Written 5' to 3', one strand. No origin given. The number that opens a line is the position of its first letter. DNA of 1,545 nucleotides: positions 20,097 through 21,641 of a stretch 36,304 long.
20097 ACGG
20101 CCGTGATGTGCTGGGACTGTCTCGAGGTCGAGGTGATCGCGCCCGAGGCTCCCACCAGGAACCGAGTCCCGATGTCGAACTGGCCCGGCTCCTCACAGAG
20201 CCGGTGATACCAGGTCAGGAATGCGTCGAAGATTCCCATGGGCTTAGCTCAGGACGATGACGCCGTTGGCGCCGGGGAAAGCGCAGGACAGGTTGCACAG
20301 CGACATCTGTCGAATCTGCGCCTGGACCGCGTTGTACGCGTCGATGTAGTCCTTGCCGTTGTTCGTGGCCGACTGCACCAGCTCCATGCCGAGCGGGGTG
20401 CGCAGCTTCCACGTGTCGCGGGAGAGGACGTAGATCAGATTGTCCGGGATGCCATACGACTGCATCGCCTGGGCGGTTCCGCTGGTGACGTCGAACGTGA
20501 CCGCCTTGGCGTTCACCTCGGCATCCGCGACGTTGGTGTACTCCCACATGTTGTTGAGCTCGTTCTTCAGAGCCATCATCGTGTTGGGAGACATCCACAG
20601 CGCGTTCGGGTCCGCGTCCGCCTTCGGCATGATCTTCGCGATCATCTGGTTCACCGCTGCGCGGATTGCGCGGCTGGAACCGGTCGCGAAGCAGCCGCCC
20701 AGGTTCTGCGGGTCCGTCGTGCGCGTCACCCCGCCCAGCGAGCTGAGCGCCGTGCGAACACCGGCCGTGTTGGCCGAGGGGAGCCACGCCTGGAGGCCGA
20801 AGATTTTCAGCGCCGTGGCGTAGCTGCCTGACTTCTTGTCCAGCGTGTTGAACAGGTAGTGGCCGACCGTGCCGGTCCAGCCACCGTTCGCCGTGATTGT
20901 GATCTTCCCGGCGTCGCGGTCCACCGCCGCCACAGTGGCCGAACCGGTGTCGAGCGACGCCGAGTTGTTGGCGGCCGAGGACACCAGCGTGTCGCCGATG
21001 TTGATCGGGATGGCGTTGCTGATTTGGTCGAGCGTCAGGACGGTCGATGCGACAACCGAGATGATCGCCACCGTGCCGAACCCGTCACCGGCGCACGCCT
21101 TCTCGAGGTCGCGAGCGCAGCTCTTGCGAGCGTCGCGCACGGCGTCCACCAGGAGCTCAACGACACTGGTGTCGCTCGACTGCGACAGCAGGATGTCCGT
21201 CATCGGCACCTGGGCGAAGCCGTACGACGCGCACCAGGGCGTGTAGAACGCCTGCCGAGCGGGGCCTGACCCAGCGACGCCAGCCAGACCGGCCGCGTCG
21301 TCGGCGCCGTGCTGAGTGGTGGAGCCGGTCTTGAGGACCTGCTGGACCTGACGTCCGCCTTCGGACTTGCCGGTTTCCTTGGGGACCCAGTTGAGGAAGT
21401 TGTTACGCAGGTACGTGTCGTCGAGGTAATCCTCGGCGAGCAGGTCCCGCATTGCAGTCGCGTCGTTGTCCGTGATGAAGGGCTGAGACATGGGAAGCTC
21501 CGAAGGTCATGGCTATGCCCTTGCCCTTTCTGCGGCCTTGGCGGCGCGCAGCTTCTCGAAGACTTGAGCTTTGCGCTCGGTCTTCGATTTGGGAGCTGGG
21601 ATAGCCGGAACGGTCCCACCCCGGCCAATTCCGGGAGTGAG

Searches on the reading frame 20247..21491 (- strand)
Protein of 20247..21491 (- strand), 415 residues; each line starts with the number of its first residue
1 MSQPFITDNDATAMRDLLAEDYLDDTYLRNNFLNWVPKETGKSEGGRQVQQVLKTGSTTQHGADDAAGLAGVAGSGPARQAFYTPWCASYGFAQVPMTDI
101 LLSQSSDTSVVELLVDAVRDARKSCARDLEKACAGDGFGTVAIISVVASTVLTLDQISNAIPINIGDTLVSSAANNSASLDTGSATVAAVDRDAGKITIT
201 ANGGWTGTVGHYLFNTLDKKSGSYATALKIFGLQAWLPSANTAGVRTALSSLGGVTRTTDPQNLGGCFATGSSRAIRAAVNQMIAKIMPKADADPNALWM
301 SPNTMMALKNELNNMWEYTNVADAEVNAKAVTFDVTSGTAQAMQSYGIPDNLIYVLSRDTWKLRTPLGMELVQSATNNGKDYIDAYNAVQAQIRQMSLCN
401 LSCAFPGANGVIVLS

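Call 58: search_dna_similar(query=window:20247-21491:-, collection=phages, mode=protein, max_rows=12)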
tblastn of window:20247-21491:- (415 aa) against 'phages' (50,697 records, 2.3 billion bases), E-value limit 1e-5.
No match.
